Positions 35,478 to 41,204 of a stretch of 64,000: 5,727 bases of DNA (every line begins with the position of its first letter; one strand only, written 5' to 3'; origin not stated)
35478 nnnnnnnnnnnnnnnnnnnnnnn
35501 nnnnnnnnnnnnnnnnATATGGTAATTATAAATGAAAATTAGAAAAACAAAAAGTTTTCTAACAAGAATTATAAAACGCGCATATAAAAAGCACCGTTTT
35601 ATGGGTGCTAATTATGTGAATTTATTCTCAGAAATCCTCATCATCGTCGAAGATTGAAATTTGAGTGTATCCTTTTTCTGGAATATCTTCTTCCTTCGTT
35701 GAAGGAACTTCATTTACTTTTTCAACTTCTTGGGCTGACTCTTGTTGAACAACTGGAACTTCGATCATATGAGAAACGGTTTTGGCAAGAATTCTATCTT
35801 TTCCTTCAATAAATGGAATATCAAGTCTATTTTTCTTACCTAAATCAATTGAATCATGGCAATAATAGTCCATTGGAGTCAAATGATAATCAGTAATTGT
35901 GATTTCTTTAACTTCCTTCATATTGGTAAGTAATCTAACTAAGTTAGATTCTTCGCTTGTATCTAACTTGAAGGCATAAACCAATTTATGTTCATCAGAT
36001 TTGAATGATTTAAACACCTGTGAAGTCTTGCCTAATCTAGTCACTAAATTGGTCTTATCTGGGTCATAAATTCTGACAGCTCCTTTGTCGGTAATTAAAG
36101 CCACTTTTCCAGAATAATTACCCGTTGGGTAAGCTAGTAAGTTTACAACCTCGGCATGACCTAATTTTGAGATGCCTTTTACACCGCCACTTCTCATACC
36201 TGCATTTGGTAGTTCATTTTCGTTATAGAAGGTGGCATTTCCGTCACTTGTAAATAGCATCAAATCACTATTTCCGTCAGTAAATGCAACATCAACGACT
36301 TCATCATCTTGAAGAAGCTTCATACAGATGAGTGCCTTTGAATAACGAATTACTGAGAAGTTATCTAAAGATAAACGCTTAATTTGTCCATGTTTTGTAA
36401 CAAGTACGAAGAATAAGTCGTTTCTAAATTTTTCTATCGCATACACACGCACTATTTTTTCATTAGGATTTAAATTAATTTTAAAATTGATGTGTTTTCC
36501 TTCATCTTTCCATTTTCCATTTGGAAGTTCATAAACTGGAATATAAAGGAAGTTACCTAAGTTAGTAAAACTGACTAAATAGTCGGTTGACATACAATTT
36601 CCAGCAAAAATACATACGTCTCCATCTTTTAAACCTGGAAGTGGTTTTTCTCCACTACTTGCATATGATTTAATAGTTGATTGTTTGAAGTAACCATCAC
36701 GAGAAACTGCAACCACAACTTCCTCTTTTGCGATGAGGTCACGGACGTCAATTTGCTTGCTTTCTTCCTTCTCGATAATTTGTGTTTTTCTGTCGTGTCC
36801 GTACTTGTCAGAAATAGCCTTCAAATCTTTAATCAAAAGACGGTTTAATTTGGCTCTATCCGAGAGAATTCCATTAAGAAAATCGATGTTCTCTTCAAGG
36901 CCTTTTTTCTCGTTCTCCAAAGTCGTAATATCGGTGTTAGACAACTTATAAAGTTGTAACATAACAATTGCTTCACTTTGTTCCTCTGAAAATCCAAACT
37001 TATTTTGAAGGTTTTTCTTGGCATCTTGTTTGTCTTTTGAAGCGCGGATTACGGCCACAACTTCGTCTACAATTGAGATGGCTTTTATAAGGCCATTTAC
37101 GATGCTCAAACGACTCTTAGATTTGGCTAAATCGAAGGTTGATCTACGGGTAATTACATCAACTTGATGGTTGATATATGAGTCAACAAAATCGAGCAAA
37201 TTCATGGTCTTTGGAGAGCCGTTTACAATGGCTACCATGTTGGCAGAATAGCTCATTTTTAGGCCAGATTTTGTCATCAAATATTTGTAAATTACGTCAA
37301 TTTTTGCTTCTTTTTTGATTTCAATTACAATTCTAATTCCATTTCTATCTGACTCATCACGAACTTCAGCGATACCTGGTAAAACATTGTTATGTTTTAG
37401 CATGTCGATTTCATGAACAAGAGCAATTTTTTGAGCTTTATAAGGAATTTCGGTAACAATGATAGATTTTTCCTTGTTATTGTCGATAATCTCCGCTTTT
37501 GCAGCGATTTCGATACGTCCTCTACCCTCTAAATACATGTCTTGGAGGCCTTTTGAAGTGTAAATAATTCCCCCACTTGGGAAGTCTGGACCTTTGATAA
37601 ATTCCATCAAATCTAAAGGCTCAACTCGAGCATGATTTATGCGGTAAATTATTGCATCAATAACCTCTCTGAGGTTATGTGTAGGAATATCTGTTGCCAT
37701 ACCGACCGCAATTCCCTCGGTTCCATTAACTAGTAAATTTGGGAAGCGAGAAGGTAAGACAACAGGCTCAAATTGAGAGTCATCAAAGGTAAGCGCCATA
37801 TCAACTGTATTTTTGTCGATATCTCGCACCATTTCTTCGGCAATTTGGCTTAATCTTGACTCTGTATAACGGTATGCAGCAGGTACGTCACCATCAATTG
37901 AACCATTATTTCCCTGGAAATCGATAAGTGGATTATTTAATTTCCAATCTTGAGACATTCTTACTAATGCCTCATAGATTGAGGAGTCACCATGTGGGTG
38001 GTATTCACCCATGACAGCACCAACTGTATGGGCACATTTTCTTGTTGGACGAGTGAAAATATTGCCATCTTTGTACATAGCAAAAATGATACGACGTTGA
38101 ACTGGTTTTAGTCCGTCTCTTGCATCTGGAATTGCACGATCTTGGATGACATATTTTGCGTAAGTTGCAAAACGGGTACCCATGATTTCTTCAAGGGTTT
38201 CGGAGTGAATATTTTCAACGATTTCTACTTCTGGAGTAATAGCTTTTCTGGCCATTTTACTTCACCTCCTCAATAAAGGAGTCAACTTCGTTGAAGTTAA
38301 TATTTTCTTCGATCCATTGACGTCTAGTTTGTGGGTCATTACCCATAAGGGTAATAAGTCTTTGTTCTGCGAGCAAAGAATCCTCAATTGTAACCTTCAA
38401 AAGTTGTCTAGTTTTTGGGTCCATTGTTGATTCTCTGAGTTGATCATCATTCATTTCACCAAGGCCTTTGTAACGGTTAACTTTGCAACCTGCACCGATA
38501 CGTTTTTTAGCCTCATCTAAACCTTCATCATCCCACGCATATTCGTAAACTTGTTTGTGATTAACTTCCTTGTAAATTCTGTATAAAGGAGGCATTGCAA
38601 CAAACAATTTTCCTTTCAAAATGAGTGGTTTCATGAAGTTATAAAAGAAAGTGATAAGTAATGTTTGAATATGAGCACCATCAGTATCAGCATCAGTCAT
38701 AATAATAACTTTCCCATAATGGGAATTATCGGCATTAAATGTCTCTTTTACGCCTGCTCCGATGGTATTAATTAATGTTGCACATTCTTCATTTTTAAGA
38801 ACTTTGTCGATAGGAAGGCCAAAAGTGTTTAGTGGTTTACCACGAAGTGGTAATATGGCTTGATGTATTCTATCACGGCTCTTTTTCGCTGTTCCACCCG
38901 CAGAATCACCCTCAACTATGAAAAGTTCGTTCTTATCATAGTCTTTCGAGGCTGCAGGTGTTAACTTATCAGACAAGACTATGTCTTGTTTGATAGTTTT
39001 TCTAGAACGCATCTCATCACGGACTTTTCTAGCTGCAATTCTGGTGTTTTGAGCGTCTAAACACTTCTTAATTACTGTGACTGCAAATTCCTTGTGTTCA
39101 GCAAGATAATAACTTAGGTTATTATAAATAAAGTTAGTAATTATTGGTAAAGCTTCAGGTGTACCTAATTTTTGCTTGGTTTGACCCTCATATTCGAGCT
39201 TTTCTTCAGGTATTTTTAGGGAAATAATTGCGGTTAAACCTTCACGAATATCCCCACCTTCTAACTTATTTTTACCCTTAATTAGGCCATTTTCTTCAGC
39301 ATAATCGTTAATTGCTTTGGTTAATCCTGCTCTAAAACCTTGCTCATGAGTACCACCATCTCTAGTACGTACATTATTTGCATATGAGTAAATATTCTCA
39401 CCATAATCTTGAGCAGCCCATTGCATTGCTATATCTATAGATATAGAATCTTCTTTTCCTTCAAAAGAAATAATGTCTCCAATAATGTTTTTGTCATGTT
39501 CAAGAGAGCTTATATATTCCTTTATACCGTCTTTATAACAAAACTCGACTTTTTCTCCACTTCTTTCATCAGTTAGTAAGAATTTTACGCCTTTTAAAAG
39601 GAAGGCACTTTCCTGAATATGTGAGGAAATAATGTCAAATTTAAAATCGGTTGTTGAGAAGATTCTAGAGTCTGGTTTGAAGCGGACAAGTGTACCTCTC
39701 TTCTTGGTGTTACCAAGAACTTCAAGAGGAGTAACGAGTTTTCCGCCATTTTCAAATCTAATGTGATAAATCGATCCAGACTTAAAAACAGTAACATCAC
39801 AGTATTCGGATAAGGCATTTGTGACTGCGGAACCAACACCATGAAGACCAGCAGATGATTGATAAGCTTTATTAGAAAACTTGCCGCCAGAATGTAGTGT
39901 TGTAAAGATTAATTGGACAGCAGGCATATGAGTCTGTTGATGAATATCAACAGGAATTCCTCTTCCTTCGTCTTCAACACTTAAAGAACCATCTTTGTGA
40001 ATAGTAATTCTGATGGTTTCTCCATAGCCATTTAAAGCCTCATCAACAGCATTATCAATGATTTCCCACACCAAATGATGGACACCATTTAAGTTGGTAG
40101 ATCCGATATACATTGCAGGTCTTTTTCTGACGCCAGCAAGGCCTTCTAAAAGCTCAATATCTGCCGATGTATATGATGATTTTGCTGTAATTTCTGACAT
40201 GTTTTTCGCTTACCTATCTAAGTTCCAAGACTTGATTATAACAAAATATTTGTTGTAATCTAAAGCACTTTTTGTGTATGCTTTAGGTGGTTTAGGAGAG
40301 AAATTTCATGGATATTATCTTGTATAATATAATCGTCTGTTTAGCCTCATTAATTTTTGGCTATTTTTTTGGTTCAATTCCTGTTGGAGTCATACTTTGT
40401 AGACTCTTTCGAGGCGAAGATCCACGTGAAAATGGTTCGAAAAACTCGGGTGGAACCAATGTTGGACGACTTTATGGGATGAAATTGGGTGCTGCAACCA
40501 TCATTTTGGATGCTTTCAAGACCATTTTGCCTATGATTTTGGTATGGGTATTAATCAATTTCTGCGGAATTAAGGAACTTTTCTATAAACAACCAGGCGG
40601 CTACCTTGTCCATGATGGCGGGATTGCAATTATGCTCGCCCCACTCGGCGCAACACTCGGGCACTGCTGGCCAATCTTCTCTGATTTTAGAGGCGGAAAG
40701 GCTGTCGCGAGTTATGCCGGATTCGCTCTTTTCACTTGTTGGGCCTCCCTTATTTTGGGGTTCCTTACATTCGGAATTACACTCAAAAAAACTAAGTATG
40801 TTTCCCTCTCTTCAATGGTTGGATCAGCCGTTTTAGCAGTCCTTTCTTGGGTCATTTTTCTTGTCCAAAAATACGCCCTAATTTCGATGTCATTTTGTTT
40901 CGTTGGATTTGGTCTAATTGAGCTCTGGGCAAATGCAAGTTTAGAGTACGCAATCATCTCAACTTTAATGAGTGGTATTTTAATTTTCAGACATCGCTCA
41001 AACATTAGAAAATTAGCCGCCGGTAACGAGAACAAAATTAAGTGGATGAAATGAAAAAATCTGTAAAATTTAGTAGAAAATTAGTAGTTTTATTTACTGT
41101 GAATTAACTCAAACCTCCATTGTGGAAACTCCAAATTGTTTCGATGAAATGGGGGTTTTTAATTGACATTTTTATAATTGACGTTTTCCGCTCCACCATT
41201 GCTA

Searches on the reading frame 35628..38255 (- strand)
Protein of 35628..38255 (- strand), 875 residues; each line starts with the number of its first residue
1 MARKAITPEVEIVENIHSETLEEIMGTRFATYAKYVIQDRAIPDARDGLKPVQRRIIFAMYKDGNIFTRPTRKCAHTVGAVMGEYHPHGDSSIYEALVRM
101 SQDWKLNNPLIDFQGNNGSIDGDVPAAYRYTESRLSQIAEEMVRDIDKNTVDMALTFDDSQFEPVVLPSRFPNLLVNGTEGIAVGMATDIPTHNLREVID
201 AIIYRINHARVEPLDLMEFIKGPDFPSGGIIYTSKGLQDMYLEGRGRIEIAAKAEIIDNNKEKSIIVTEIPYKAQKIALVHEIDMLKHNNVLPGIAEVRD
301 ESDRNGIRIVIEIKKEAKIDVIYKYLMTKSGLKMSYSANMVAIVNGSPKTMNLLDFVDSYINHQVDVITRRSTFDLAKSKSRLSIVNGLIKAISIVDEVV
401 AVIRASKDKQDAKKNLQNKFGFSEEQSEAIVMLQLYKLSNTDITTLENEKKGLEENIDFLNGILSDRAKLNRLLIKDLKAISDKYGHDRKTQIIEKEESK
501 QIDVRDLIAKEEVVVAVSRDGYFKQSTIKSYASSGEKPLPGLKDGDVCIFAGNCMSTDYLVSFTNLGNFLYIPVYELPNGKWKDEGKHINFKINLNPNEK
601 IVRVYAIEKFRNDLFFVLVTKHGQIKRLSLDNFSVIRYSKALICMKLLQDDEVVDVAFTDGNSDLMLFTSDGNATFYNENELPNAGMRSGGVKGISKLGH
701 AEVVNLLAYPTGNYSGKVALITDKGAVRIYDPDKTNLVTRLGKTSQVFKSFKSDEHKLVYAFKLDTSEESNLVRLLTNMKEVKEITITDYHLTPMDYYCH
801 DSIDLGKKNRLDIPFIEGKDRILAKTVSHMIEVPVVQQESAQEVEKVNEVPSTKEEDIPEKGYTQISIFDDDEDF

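Call 73: search_protein_families(library=pfam, proteins=[window:35628-38255:-], max_evalue=0.00001)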
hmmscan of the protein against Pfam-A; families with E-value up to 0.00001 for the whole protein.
window:35628-38255:- (875 aa): 2 families
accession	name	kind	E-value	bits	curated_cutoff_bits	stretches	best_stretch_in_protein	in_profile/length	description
PF00521.26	DNA_topoisoIV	-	1.6e-149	498.9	31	1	40-479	1-432/432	DNA gyrase/topoisomerase IV, subunit A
PF03989.18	DNA_gyraseA_C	-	2.8e-19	68.7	27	1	617-659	4-47/48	DNA gyrase C-terminal domain, beta-propeller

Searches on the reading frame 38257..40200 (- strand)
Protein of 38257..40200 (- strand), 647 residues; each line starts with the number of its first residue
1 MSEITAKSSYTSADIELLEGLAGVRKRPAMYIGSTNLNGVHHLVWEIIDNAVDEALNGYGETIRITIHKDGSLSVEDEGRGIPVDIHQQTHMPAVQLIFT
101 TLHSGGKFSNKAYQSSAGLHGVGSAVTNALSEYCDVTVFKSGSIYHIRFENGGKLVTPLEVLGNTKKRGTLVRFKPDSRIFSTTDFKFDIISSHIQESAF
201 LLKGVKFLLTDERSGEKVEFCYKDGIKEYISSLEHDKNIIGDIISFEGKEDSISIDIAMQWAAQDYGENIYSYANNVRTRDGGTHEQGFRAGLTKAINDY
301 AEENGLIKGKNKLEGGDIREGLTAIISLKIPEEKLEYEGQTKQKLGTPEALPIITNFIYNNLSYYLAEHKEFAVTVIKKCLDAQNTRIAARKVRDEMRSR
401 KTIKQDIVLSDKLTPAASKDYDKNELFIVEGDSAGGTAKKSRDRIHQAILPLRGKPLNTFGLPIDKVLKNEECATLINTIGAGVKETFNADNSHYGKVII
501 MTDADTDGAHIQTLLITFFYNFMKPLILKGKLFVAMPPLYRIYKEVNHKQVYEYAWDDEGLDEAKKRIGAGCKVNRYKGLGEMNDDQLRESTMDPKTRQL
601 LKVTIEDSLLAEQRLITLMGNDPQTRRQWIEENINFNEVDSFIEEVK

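Call 73: search_protein_families(library=pfam, proteins=[window:38257-40200:-], max_evalue=0.00001)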
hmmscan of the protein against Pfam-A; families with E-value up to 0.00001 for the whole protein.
window:38257-40200:- (647 aa): 4 families
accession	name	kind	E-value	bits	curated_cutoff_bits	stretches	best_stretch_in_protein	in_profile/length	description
PF00204.31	DNA_gyraseB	-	3e-54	183.6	27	1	225-395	1-172/173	DNA gyrase B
PF00986.26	DNA_gyraseB_C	-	2.3e-24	85.7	29.8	1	571-631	3-63/63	DNA gyrase B subunit, carboxyl terminus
PF02518.31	HATPase_c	-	5.2e-16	59.5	26.4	1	38-177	4-108/111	Histidine kinase-, DNA gyrase B-, and HSP90-like ATPase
PF01751.28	Toprim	-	3.8e-15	56.3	23.1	1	425-525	1-86/96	Toprim domain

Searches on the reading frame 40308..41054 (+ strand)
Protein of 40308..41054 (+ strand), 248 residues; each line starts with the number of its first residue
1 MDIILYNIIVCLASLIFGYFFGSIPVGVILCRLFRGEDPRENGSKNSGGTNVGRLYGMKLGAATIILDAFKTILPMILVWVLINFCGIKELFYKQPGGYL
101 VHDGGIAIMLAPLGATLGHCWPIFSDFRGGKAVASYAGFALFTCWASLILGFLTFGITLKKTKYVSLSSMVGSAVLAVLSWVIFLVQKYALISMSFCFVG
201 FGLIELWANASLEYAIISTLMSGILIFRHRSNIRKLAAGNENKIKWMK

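Call 74: search_protein_families(library=pfam, proteins=[window:40308-41054:+], max_evalue=0.00001)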
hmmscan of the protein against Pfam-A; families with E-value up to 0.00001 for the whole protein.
window:40308-41054:+ (248 aa): 1 family
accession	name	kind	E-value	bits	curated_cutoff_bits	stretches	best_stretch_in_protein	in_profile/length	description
PF02660.20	G3P_acyltransf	-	3.1e-45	154.7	24.1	1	17-236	1-164/164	Glycerol-3-phosphate acyltransferase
